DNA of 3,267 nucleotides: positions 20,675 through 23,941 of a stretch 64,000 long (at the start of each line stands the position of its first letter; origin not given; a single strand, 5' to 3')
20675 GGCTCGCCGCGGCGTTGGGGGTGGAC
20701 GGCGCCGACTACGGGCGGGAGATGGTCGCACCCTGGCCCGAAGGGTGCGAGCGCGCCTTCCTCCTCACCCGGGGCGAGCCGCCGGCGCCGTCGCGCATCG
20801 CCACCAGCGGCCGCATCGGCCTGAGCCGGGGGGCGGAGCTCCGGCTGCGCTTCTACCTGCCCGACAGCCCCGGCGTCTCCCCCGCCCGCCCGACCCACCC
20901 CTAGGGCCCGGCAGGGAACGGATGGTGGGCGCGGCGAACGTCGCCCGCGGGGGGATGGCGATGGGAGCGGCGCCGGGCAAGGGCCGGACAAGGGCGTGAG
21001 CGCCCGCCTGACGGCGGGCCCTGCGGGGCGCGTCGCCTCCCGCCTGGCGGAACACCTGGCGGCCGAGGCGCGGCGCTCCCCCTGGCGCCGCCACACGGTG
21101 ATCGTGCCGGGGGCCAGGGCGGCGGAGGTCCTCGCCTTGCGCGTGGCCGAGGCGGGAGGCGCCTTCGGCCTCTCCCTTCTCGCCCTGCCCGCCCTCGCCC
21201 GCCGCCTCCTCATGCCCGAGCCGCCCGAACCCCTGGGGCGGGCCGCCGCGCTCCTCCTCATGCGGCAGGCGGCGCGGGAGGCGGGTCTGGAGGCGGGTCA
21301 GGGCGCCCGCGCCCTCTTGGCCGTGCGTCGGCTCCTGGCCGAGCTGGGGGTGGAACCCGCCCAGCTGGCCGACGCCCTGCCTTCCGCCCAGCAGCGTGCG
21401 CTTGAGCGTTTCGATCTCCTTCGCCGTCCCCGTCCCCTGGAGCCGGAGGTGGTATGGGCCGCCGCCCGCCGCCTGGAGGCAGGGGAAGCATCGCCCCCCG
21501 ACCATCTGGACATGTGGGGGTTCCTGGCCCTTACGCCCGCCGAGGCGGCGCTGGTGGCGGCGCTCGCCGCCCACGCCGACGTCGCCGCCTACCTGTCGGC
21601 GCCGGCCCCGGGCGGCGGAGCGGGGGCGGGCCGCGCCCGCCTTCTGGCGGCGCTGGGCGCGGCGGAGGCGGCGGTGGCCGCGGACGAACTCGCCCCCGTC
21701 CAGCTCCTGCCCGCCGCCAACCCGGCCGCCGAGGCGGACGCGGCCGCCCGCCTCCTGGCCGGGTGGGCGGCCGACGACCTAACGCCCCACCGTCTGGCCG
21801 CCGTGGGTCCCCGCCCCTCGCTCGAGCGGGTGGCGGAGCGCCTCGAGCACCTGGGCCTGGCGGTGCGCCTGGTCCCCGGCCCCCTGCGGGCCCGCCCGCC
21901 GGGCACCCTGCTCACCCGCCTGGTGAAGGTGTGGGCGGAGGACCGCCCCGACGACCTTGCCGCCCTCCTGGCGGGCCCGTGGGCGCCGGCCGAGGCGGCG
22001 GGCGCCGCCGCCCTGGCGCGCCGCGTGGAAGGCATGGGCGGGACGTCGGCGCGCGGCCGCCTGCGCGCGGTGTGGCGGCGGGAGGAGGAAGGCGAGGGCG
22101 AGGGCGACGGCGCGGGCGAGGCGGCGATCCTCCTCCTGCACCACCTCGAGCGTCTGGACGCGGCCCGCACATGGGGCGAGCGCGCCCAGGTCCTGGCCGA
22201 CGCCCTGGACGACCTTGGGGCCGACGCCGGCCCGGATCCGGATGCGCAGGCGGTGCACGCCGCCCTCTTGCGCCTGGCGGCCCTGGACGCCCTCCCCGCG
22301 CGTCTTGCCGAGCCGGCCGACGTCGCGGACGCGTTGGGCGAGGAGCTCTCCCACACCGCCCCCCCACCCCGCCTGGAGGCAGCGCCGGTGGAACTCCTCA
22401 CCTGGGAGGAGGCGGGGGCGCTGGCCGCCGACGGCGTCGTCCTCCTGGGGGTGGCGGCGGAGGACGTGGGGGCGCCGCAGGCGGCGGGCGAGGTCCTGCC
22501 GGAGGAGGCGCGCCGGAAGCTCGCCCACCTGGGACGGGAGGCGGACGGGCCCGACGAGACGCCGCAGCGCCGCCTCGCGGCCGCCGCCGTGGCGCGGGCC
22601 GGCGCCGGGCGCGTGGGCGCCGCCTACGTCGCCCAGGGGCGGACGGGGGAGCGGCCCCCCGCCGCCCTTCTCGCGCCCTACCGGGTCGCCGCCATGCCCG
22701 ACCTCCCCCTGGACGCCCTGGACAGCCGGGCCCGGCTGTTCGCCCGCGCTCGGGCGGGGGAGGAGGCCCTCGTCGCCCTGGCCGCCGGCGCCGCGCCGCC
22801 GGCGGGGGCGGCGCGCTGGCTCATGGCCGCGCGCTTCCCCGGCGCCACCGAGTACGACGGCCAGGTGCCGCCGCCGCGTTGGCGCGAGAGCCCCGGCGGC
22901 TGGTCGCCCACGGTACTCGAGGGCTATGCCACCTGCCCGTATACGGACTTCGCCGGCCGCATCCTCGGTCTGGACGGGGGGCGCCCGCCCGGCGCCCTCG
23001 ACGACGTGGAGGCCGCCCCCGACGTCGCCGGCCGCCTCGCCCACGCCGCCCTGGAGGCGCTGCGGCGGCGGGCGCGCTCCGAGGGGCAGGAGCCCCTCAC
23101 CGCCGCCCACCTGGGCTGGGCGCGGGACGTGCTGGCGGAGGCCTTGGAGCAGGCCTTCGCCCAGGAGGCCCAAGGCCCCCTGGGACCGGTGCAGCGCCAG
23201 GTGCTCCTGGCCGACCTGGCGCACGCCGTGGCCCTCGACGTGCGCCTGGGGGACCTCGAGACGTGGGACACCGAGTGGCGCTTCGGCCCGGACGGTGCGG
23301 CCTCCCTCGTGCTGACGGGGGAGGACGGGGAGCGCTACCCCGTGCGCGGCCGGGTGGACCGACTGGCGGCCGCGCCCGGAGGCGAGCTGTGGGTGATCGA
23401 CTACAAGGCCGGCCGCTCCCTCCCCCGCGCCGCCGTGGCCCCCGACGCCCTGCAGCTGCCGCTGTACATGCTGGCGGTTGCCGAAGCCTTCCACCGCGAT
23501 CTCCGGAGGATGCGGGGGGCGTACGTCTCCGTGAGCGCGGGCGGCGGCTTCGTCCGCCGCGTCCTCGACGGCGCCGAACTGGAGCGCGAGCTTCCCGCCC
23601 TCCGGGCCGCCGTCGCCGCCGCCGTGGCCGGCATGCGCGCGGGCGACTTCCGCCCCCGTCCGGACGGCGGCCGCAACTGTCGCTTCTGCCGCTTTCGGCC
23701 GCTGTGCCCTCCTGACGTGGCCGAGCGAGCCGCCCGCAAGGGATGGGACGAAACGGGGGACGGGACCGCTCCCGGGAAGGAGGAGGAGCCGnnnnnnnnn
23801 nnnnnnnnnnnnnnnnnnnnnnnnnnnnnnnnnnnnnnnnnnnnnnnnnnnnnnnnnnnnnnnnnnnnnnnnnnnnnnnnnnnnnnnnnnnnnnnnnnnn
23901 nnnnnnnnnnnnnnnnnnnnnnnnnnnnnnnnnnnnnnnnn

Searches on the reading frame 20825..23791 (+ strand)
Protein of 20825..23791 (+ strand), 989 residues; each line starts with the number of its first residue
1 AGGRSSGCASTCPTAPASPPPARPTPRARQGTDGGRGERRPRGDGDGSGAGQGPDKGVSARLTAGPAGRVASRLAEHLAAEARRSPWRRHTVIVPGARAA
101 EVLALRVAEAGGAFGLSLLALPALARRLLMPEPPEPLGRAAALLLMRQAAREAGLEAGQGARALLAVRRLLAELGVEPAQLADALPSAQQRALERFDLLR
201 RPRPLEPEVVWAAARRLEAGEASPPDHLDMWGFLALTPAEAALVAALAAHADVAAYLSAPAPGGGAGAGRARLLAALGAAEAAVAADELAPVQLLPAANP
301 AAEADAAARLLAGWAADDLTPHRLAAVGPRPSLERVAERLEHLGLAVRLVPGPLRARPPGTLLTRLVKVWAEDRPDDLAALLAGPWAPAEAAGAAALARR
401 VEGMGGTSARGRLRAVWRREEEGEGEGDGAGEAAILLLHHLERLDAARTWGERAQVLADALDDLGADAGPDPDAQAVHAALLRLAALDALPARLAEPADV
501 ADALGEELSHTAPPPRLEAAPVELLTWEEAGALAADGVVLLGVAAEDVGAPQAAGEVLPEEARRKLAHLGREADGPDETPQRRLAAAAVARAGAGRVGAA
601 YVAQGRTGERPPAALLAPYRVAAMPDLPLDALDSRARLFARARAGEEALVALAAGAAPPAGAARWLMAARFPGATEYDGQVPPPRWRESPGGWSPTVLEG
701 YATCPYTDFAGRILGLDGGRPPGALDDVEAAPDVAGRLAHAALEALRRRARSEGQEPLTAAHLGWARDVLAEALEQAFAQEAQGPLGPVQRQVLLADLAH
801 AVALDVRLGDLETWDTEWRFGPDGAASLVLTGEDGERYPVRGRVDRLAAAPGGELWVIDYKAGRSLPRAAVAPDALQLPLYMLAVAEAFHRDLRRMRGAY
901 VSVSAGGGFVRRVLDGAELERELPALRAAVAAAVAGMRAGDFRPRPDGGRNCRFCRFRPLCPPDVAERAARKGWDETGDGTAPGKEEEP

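Call 60: search_protein_families(library=pfam, proteins=[window:20825-23791:+], max_evalue=0.0001)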
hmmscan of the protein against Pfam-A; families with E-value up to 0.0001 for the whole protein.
window:20825-23791:+ (989 aa): 1 family
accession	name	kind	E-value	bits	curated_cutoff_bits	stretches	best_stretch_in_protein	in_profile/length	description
PF12705.13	PDDEXK_1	-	2.6e-31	109.9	22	1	693-962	2-247/247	PD-(D/E)XK nuclease superfamily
